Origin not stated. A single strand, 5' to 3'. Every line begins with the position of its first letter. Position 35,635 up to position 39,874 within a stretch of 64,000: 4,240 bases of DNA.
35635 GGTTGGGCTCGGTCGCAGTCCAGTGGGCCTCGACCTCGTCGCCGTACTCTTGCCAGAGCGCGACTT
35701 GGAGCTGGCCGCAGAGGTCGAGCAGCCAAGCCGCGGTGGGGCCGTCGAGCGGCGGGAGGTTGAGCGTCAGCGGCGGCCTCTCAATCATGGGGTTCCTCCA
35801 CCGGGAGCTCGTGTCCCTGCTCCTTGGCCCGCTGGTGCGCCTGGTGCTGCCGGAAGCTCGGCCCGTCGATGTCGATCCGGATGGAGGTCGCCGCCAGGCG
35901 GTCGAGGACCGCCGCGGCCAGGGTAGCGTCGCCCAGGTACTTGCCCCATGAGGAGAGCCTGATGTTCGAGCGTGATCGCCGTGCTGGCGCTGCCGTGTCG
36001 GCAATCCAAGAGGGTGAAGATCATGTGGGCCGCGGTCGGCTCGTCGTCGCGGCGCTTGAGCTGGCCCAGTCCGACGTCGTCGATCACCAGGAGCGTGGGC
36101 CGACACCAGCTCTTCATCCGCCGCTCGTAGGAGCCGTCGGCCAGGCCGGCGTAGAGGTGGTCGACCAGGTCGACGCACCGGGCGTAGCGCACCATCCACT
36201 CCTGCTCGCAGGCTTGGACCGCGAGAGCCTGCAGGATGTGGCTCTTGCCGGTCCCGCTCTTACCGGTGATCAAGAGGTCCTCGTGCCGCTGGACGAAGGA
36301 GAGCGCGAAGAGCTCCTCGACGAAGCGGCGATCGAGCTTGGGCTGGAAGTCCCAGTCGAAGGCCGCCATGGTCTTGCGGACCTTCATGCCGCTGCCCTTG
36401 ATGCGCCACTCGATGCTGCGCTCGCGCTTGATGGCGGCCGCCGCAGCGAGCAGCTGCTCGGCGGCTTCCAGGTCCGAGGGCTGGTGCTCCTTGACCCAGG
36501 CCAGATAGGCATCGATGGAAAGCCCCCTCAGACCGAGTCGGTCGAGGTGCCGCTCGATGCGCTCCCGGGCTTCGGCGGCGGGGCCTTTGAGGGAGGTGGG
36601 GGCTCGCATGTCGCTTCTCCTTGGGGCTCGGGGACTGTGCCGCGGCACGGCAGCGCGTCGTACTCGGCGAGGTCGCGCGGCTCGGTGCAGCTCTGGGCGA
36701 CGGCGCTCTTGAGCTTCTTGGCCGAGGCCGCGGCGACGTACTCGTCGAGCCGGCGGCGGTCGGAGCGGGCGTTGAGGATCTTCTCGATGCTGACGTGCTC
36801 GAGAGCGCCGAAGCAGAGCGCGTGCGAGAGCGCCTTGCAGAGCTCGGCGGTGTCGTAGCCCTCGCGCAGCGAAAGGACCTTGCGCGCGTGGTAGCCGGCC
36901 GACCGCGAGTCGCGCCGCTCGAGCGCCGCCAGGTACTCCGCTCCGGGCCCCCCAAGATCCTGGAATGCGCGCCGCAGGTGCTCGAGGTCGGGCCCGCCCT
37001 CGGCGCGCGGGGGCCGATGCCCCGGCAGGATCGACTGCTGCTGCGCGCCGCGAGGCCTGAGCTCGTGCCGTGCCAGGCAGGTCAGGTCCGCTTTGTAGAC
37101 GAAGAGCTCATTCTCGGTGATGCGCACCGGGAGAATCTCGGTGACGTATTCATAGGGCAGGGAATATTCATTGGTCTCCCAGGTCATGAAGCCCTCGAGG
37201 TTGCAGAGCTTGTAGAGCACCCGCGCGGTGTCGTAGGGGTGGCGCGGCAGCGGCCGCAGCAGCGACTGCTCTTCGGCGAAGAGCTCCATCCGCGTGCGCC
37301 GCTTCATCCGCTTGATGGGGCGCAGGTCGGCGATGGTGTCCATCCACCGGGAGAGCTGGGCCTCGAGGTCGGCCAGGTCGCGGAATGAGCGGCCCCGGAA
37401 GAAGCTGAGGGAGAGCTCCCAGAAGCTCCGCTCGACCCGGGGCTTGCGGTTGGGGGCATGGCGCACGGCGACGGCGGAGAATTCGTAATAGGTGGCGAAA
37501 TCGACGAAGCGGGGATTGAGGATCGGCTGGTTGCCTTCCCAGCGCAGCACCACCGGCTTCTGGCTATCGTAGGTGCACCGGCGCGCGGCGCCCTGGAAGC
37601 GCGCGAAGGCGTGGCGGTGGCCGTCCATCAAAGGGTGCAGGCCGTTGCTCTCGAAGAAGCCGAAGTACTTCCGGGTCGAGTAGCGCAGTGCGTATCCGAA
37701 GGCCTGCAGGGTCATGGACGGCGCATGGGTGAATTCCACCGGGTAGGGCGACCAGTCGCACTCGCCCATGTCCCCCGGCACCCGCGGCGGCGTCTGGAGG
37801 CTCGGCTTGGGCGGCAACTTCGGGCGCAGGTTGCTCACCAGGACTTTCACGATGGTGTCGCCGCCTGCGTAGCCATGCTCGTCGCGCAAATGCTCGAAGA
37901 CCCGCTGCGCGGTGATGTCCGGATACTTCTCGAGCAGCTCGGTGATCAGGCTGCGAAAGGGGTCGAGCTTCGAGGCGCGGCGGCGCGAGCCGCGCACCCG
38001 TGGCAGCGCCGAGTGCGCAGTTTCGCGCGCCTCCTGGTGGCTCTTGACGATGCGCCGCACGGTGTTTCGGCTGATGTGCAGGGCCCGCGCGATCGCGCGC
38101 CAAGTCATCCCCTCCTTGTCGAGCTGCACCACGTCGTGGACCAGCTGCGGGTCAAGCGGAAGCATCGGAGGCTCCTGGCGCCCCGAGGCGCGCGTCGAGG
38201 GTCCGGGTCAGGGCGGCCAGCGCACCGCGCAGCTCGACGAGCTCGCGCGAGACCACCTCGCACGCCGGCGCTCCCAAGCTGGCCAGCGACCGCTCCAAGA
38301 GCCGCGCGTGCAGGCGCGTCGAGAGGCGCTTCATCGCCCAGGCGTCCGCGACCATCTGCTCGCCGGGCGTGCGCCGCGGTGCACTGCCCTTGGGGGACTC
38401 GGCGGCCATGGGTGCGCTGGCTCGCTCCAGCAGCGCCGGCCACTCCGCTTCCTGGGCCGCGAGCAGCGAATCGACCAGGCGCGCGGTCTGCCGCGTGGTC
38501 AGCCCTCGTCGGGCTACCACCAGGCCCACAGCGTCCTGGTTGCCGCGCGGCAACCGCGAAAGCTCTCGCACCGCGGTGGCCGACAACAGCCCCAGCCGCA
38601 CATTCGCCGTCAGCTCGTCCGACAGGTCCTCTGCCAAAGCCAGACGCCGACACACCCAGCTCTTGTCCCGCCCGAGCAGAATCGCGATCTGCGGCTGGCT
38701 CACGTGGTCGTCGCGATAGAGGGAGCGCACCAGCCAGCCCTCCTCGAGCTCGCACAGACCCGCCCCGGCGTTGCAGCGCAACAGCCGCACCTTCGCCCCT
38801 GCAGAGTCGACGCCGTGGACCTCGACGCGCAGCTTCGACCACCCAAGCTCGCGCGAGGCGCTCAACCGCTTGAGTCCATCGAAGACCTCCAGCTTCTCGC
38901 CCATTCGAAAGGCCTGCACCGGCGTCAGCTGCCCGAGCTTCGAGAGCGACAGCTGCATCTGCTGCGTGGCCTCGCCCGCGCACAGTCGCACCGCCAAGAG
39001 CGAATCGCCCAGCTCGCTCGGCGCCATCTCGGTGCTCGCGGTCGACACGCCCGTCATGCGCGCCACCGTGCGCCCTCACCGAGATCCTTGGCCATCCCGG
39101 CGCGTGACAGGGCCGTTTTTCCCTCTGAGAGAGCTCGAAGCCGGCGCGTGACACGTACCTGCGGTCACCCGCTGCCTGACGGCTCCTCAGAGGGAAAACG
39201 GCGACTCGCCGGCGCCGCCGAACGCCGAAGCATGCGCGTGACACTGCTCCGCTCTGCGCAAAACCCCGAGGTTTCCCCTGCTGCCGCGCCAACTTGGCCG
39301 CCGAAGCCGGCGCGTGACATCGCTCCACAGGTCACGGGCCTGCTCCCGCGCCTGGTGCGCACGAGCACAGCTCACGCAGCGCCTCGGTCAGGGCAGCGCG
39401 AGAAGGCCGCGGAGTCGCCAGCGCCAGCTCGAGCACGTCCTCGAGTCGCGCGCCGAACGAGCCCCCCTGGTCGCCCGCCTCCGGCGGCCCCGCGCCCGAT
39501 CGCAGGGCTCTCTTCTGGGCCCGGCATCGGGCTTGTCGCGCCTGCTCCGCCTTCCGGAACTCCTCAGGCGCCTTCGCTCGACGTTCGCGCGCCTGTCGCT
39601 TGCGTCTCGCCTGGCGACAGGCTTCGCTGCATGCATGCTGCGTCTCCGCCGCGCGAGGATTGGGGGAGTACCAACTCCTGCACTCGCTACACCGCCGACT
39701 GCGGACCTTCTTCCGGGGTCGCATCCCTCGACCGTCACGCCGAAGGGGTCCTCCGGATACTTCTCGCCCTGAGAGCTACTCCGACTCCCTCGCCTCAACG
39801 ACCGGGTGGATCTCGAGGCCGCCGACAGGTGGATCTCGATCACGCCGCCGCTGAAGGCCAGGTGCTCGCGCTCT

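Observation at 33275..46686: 12.6-kb mosaic island bracketed by a near-perfect 390-bp direct repeat that splits an operon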

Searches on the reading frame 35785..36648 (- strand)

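Call 16: search_protein_families(library=ncbifam, proteins=[window:35785-36648:-], max_evalue=0.01)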
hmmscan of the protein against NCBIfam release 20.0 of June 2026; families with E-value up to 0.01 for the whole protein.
window:35785-36648:- (287 aa): 14 families
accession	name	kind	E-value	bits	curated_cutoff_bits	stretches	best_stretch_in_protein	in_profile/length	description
NF038214.1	IS21_help_AAA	equivalog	5.1e-41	140.9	200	1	45-227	13-190/232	IS21-like element helper ATPase IstB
NF006616.1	PRK09183.1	subfamily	8e-24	84.3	300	1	55-225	33-199/253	IS21-like element helper ATPase IstB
NF005098.0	PRK06526.1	subfamily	3.4e-19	69.3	296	1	71-228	58-210/266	transposase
NF006038.0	PRK08181.1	subfamily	1.2e-12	47.7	317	1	72-227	56-207/271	transposase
NF005304.0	PRK06835.1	equivalog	2.1e-08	33.6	215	1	114-218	175-276/330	ATP-binding protein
NF005992.0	PRK08116.1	subfamily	6.7e-08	32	189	1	65-196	52-191/269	hypothetical protein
NF006505.0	PRK08939.1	equivalog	1.2e-06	28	228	1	119-197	153-231/306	primosomal protein DnaI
TIGR00362.1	DnaA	equivalog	4.8e-06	25.9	343.9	1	123-195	138-212/437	chromosomal replication initiator protein DnaA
TIGR03420.1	DnaA_homol_Hda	equivalog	1e-05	25.2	194.8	1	101-192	17-99/226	DnaA regulatory inactivator Hda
NF001154.0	PRK00149.3-3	equivalog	1.8e-05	23.9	410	1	123-193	151-225/462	chromosomal replication initiator protein DnaA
NF005931.1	PRK07952.1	equivalog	0.00012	21.8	357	1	48-197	29-177/246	replicative helicase loader DnaC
NF009043.0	PRK12377.1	subfamily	0.00015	21.4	389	1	121-196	100-176/248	ATP-binding protein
TIGR02323.1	CP_lyasePhnK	equivalog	0.0033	17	302.85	1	114-160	19-65/239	phosphonate C-P lyase system protein PhnK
NF006486.0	PRK08903.1-6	equivalog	0.0061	16.1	307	1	102-155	13-69/222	DnaA regulatory inactivator Hda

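Call 71: search_protein_families(library=pfam, proteins=[window:35785-36648:-], max_evalue=0.01)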
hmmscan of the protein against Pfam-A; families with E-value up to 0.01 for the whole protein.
window:35785-36648:- (287 aa): 10 families
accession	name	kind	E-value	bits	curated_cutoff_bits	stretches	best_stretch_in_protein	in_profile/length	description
PF01695.23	IstB_IS21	-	6.9e-37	127.7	24.1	1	45-227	15-192/238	IstB-like ATP binding protein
PF13191.12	AAA_16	-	2.4e-07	31.8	32.6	1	121-164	23-64/167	AAA ATPase domain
PF00308.24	Bac_DnaA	-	6.7e-06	26.8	23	1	122-203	34-117/162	Bacterial DnaA ATPAse domain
PF20720.3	nSTAND3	-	5.2e-05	23.4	27.2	1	115-162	10-57/155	Novel STAND NTPase 3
PF13555.12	AAA_29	-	0.0014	18.7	27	1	122-143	22-43/61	P-loop containing region of AAA domain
PF25199.1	nSTAND_NTPase5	-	0.0027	18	34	1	108-156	27-76/145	Novel STAND NTPase 5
PF12775.13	AAA_7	-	0.0035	17.4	25.8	1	115-153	26-64/181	P-loop containing dynein motor region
PF13481.12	AAA_25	-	0.0043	17.1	27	0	118-184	29-97/195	AAA domain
PF13401.12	AAA_22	-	0.0084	16.9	27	0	125-155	8-33/130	AAA domain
PF13238.12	AAA_18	-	0.0089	16.9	29.4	0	126-166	2-48/128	AAA domain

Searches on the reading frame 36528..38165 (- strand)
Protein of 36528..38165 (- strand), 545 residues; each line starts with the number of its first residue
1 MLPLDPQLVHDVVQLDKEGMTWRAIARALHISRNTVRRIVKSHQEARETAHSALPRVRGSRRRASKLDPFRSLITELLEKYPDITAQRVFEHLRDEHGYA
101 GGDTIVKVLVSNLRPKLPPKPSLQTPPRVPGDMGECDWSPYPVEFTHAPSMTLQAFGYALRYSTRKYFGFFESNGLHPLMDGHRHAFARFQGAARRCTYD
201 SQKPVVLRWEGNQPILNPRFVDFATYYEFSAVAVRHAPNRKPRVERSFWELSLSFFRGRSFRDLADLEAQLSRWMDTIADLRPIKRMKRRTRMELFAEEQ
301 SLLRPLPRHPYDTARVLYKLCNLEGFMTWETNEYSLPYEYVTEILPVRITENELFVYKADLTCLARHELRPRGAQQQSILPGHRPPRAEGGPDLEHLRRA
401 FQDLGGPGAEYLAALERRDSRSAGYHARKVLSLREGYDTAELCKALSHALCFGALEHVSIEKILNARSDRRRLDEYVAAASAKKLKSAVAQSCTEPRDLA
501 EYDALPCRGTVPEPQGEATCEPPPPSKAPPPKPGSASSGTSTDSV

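Call 7: search_protein_families(library=pfam, proteins=[window:36528-38165:-], max_evalue=0.01)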
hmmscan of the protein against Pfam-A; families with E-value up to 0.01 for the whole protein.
window:36528-38165:- (545 aa): 13 families
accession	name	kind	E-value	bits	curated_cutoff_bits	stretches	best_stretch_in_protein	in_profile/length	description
PF13384.12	HTH_23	-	2.3e-07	30.8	24.6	1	17-46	15-44/50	Homeodomain-like domain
PF22483.2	Mu-transpos_C_2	-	2e-05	24.6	27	1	306-370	1-64/73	Mu transposase, C-terminal domain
PF13551.12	HTH_29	-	0.0003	21.3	28.1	1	14-69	6-60/64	Winged helix-turn helix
PF25787.1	HTH_SB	-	0.00065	19.9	43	1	12-48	15-51/53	Sleeping Beauty transposase HTH domain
PF13518.12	HTH_28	-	0.00076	19.9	25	1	12-41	5-34/52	Helix-turn-helix domain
PF02796.21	HTH_7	-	0.0011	19.5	23.8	1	10-39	12-41/45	Helix-turn-helix domain of resolvase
PF15978.11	TnsD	-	0.0023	17.4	32.4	1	14-89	193-261/355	Tn7-like transposition protein D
PF13412.12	HTH_24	-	0.0029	17.6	21.9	1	17-41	15-39/48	Winged helix-turn-helix DNA-binding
PF04218.19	CENP-B_N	-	0.0029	17.6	21.2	0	11-43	14-46/53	CENP-B N-terminal DNA-binding domain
PF04545.22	Sigma70_r4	-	0.0031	17.4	24.1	0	17-41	18-42/50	Sigma-70, region 4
PF08281.18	Sigma70_r4_2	-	0.0049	16.9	25.7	0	18-38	25-45/54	Sigma-70, region 4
PF13556.12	HTH_30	-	0.0073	16.5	27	0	18-37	11-30/59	PucR C-terminal helix-turn-helix domain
PF13542.12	HTH_Tnp_ISL3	-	0.0083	16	27.4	0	17-43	25-50/51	Helix-turn-helix domain of transposase family ISL3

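Call 16: search_protein_families(library=ncbifam, proteins=[window:36528-38165:-], max_evalue=0.01)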
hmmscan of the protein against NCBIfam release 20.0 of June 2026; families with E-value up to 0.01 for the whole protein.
window:36528-38165:- (545 aa): 9 families
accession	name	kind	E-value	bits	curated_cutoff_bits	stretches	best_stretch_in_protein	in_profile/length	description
NF033546.1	transpos_IS21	equivalog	1.1e-58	199.2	160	1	14-308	3-294/294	IS21 family transposase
NF033577.2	transpos_IS481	equivalog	3.3e-10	40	224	1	16-291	10-279/284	IS481 family transposase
NF033545.0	transpos_IS630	equivalog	6.1e-10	39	100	1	12-100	5-95/299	IS630 family transposase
NF040595.1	HTH_Cbp1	equivalog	7.2e-05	22.7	140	1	7-48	50-91/135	CRISPR DNA repeat-binding protein Cbp1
NF033516.0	transpos_IS3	equivalog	0.0011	18.3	160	0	12-96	93-162/369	IS3 family transposase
NF033558.1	transpos_IS1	equivalog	0.0012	18.8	100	1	9-50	45-86/199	IS1 family transposase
NF002620.0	PRK02277.1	subfamily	0.0041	16.8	115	1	7-49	6-48/201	orotate phosphoribosyltransferase-like protein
TIGR02607.1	antidote_HigA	equivalog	0.0046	16.8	47.7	0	19-44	20-45/81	HigA family addiction module antitoxin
TIGR03879.1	near_KaiC_dom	domain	0.0047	17.4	65.1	1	14-50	30-67/91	probable regulatory domain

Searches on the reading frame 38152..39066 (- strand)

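Call 7: search_protein_families(library=pfam, proteins=[window:38152-39066:-], max_evalue=0.01)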
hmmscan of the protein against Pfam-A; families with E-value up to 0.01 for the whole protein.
window:38152-39066:- (304 aa): 3 families
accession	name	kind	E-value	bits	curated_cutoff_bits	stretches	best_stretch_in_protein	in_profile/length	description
PF17762.8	HTH_ParB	-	3.6e-06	27.5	22.6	1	107-201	6-100/102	ParB HTH domain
PF08535.16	KorB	-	5.4e-05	23.5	22.3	1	121-191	3-73/89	KorB domain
PF13384.12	HTH_23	-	0.0013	18.9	24.6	0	118-142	15-38/50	Homeodomain-like domain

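Call 16: search_protein_families(library=ncbifam, proteins=[window:38152-39066:-], max_evalue=0.01)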
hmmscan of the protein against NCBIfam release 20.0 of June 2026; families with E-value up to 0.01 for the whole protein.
window:38152-39066:- (304 aa): 2 families
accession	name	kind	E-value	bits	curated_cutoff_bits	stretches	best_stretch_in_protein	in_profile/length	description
TIGR04285.1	nucleoid_noc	exception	2.1e-10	40.4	315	1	35-206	27-199/255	nucleoid occlusion protein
TIGR00180.1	parB_part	domain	0.0011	18.8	58.45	1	35-158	30-156/186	ParB/RepB/Spo0J family partition protein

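Call 41: search_protein_families(library=padloc, proteins=[window:38152-39066:-], max_evalue=0.01)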
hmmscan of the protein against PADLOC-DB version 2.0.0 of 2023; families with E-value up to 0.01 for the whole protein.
window:38152-39066:- (304 aa): 0 families

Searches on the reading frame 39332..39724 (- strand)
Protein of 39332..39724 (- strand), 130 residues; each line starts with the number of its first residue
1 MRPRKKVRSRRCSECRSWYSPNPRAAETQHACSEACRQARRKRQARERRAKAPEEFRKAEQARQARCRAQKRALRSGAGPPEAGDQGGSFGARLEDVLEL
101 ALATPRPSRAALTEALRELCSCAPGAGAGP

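Call 71: search_protein_families(library=pfam, proteins=[window:39332-39724:-], max_evalue=0.01)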
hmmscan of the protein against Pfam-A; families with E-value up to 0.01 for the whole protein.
window:39332-39724:- (130 aa): 1 family
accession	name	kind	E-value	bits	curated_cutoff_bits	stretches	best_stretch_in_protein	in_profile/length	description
PF05766.18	NinG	-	0.00012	22.4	25.4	1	5-76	2-71/193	Bacteriophage Lambda NinG protein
